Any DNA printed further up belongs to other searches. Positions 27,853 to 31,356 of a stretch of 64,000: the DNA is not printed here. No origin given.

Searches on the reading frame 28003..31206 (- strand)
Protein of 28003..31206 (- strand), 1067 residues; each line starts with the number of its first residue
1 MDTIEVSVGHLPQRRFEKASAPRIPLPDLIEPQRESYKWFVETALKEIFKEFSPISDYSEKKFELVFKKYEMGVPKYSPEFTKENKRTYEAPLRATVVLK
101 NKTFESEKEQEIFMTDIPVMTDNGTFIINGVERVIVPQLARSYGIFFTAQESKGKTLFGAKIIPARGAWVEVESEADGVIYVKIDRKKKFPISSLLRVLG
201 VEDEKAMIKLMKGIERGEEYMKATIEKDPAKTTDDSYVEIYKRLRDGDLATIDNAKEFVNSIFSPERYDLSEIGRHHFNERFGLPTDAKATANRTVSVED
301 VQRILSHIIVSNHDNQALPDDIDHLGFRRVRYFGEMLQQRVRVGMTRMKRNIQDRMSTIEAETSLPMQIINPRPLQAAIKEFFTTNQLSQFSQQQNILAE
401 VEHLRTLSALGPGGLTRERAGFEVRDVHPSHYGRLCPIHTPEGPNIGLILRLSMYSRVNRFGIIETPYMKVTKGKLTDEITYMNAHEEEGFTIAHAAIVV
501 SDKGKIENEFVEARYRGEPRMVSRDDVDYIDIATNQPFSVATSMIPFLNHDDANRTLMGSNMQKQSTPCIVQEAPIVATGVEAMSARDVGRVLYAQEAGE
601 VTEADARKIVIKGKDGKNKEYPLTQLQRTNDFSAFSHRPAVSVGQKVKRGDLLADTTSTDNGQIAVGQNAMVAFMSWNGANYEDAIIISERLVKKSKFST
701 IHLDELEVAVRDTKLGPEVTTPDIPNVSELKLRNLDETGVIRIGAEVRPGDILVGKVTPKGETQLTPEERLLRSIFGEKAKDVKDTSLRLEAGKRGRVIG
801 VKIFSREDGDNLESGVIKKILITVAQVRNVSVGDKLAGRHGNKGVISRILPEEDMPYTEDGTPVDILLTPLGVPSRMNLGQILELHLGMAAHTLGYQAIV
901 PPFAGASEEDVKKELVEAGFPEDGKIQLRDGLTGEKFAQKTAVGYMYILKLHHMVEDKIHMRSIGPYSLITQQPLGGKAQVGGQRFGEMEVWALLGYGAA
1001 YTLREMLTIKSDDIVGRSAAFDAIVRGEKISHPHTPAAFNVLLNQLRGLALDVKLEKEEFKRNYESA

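Call 80: search_protein_families(library=pfam, proteins=[window:28003-31206:-], max_evalue=0.00001)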
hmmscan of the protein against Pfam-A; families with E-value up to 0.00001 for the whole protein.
window:28003-31206:- (1067 aa): 6 families
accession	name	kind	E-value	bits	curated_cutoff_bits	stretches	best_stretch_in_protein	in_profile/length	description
PF00562.33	RNA_pol_Rpb2_6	-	7.9e-124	414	23.4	1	595-980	2-373/373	RNA polymerase Rpb2, domain 6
PF04565.21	RNA_pol_Rpb2_3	-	2.1e-26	92.3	21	1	390-458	1-68/68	RNA polymerase Rpb2, domain 3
PF04560.25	RNA_pol_Rpb2_7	-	4.2e-23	82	32.1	1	982-1057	1-86/87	RNA polymerase Rpb2, domain 7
PF10385.14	RNA_pol_Rpb2_45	-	1.4e-20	73.5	28.2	1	468-533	1-66/66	RNA polymerase beta subunit external 1 domain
PF04561.19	RNA_pol_Rpb2_2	-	2.6e-17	63.5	21.7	1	144-331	4-190/190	RNA polymerase Rpb2, domain 2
PF04563.20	RNA_pol_Rpb2_1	-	2.1e-13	50.7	28.2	1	29-363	2-188/203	RNA polymerase beta subunit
